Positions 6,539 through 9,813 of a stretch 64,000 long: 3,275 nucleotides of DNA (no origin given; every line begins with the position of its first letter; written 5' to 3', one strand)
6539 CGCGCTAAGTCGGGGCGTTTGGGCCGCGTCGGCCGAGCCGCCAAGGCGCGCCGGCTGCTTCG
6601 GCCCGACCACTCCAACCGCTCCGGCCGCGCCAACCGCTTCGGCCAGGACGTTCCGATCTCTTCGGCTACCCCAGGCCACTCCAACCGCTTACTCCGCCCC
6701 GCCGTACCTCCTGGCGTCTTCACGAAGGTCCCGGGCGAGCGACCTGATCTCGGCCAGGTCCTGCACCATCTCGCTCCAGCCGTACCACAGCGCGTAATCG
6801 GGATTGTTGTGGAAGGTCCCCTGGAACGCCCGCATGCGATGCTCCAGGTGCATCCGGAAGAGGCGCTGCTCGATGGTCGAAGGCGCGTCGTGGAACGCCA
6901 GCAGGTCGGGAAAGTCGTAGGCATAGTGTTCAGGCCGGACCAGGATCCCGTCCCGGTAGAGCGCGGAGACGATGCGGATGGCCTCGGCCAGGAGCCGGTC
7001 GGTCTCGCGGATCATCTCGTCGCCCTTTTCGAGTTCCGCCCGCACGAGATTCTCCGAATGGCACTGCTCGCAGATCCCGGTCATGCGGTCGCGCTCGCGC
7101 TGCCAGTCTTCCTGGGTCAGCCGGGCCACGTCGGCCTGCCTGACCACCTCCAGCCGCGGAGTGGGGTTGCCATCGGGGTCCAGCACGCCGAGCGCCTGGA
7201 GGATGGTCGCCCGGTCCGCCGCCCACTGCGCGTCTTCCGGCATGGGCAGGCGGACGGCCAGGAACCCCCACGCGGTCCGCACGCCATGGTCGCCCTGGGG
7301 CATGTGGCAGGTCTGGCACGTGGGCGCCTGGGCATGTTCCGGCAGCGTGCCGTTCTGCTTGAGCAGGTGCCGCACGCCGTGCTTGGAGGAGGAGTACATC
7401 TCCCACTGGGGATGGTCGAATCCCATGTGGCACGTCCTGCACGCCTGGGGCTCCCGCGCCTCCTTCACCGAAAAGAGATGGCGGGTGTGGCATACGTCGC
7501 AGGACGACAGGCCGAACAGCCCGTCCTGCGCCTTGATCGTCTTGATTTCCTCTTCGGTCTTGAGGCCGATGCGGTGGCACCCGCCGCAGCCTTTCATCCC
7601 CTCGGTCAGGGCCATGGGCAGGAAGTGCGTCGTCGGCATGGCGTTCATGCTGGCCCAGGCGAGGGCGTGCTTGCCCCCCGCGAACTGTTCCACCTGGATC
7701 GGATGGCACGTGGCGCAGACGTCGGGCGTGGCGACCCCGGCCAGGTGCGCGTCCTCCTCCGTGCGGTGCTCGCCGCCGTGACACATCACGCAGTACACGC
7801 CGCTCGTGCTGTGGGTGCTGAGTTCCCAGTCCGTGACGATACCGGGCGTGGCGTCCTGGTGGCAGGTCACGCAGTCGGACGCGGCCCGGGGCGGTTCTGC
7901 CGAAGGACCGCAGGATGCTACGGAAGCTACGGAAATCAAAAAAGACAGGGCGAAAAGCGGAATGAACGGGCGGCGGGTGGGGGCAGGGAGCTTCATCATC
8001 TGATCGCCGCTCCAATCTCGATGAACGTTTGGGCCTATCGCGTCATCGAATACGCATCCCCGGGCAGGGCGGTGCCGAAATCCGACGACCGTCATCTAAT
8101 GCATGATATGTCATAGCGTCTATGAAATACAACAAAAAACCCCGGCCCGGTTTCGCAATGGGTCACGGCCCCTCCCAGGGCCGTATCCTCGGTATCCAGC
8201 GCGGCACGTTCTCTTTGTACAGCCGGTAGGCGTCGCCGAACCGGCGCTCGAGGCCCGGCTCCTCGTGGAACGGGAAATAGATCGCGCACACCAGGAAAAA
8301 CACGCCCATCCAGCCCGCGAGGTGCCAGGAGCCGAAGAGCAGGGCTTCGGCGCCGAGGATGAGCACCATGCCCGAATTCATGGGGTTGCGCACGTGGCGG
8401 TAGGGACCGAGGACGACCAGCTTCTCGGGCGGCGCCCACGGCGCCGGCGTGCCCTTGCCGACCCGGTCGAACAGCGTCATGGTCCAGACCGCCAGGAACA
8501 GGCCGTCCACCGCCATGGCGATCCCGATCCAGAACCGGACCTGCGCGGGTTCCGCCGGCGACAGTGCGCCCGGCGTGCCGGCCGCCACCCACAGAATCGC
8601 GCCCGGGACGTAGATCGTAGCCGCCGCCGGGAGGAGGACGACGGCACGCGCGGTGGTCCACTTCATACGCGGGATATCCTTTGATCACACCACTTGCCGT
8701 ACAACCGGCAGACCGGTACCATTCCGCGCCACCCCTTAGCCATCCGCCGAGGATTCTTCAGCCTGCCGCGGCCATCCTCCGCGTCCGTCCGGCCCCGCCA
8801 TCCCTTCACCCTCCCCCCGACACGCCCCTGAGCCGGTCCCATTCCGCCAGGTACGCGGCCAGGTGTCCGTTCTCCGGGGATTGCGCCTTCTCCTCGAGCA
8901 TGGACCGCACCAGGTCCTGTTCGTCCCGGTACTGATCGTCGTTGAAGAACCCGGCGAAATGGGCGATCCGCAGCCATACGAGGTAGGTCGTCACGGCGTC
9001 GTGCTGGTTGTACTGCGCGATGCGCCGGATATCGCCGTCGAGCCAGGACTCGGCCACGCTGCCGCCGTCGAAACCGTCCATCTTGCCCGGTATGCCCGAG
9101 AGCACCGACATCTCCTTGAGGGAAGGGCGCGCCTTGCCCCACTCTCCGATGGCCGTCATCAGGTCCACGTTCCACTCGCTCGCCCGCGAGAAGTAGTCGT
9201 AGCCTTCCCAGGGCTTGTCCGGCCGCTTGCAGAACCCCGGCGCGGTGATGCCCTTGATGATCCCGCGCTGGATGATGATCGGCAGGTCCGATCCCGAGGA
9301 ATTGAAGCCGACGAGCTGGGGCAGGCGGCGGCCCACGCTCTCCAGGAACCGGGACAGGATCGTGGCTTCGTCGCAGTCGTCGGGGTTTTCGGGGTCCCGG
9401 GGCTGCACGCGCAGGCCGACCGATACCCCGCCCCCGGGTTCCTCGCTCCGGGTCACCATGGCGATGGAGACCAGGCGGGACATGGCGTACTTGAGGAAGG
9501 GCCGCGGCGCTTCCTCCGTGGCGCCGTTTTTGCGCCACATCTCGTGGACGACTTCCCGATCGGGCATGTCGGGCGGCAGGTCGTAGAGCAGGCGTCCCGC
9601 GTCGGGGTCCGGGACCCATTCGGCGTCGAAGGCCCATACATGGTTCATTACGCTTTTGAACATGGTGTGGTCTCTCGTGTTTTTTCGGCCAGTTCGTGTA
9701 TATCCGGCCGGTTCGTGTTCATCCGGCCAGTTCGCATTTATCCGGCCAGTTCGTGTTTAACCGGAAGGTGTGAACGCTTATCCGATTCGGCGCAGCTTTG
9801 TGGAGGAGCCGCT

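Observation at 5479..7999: Octaheme HAO-family cytochrome plus NapC/NrfH-type quinol dehydrogenase plus small membrane protein: candidate quinol-linked N-oxide/hydroxylamine module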

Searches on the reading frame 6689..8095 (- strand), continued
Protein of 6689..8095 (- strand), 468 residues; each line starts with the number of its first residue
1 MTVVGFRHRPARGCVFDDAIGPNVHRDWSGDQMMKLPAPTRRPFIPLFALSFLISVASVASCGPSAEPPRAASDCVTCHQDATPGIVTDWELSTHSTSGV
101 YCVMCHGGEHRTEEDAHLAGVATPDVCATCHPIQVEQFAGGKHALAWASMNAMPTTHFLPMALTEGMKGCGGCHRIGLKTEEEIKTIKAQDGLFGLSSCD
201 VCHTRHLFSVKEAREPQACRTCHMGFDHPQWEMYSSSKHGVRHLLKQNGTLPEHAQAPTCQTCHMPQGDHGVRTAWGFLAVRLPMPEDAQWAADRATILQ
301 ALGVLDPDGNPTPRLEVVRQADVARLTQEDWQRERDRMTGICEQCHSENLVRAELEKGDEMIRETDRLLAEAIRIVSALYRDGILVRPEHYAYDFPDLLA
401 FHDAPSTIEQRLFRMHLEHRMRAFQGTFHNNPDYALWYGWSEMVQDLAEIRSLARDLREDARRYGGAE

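Call 56: fold_search(model_id=the predicted structure, library=pdb)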
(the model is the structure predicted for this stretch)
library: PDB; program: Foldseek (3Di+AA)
matches with E <= 10: 100; with E <= 0.001: 11
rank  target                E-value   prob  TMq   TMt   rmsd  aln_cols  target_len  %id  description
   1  6h5l_A                5.0e-14  1.00  0.67  0.59   5.5       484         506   24  Kuenenia stuttgartiensis reducing HAO-like protein complex Kustc0457/Kustc0458 (released 2019-04-10)
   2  1fgj_A                2.4e-12  1.00  0.67  0.59   6.2       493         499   22  X-RAY STRUCTURE OF HYDROXYLAMINE OXIDOREDUCTASE (released 1998-03-04)
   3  4n4j                  5.7e-12  1.00  0.64  0.56   7.3       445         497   23  Kuenenia stuttgartiensis hydroxylamine oxidoreductase (released 2013-12-11)
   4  6hif_A                1.1e-11  1.00  0.64  0.53   4.5       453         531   22  Kuenenia stuttgartiensis hydrazine dehydrogenase complex (released 2019-04-17)
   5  4n4n_E                1.2e-11  1.00  0.65  0.57   6.7       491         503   23  Nitrosomonas europea HAO (released 2013-12-11)
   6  4n4n_A                1.5e-11  1.00  0.65  0.57   7.2       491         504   22  Nitrosomonas europea HAO (released 2013-12-11)
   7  6t5e                  2.5e-11  1.00  0.60  0.60   6.7       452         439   22  Hydroxylamine Oxidoreductase from Brocadia fulgida (released 2020-11-18)
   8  4fas_A                2.5e-11  1.00  0.65  0.57   7.1       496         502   23  Complex crystal structure of hydroxylamine oxidoreductase and NE1300 from Nitrosomonas europaea (released 2013-09-04)
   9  6hif_I                2.9e-11  1.00  0.64  0.53   4.6       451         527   23  Kuenenia stuttgartiensis hydrazine dehydrogenase complex (released 2019-04-17)
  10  4n4m                  4.9e-11  1.00  0.64  0.57   7.6       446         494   24  Kuenenia stuttgartiensis hydroxylamine oxidoreductase soaked in phenyl hydrazine (released 2013-12-11)
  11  4qo5                  1.6e-10  1.00  0.64  0.54   6.7       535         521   21  Hypothetical multiheme protein (released 2015-12-23)
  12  1fs7                  1.5e-01  0.84  0.30  0.28  10.1       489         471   13  CYTOCHROME C NITRITE REDUCTASE FROM WOLINELLA SUCCINOGENES (released 2001-01-17)
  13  8bcx_D                1.7e-01  0.20  0.18  0.18  20.6       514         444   13  Crystal structure of NrfA-1 from Geobacter metallireducens (released 2023-08-30)
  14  8bcx_C                2.1e-01  0.20  0.19  0.19  19.7       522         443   13  Crystal structure of NrfA-1 from Geobacter metallireducens (released 2023-08-30)
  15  2j7a_K                4.1e-01  0.77  0.21  0.19  11.6       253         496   14  Crystal structure of cytochrome c nitrite reductase NrfHA complex from Desulfovibrio vulgaris (released 2006-12-06)
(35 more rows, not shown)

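Call 60: list_cluster_members(proteins=[P0253, P0270, P0145, P0135, P0130, P0139, P0151, P0133, P0124, P0209])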
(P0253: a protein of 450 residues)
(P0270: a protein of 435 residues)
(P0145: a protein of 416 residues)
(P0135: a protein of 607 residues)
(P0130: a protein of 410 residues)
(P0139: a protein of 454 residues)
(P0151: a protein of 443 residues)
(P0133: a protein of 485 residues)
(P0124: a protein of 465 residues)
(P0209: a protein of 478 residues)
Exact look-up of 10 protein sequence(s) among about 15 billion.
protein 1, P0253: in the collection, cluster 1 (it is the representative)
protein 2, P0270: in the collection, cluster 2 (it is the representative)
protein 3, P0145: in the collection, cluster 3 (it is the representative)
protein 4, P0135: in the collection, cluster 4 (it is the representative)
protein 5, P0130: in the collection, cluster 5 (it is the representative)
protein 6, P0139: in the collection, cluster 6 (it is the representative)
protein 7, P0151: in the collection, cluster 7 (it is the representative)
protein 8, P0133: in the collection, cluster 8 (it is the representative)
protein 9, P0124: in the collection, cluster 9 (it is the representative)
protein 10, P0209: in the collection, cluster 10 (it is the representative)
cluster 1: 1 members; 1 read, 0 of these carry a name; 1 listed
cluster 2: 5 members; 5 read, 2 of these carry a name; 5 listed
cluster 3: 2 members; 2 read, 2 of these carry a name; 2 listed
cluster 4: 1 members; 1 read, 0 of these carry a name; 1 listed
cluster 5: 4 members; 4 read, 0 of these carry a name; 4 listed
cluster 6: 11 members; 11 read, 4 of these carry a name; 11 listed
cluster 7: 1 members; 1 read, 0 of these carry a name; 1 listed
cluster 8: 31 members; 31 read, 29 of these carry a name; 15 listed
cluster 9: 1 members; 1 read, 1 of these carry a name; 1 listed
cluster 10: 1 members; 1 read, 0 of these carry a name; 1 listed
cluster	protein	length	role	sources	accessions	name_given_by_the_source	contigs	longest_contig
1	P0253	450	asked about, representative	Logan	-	-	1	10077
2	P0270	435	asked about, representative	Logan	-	-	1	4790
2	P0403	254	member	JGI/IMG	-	hypothetical protein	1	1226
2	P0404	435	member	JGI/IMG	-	hypothetical protein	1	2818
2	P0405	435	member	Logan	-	-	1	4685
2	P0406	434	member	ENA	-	-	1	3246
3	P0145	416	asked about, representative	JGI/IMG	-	hydroxylamine dehydrogenase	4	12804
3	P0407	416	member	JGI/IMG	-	hydroxylamine dehydrogenase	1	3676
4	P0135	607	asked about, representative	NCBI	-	-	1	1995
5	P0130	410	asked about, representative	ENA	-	-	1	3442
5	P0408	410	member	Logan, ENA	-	-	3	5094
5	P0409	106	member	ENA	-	-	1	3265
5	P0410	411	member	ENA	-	-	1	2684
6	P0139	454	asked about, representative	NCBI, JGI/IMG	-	hypothetical protein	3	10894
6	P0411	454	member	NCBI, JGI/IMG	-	hypothetical protein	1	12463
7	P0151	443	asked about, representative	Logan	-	-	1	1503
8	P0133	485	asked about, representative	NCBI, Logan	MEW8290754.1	MAG: multiheme c-type cytochrome [Candidatus Thiodiazotropha endolucinida]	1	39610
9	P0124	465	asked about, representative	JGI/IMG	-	hydroxylamine dehydrogenase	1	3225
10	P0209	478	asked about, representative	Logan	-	-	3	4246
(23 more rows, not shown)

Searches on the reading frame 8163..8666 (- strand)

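Call 41: search_protein_families(library=pfam, proteins=[window:8163-8666:-], max_evalue=0.001)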
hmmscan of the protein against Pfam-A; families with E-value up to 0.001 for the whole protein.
window:8163-8666:- (167 aa): 1 family
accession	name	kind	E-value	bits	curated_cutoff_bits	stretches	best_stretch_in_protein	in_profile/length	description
PF04191.18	PEMT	-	1.3e-10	42.1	25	1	43-145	1-104/105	Phospholipid methyltransferase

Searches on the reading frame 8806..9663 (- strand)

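Call 41: search_protein_families(library=pfam, proteins=[window:8806-9663:-], max_evalue=0.001)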
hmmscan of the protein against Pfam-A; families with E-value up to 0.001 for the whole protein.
window:8806-9663:- (285 aa): 1 family
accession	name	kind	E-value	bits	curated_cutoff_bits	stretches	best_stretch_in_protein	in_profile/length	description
PF10108.15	DNA_pol_B_exo2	-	5.7e-52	176.9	24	1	55-275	2-213/213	Predicted 3'-5' exonuclease related to the exonuclease domain of PolB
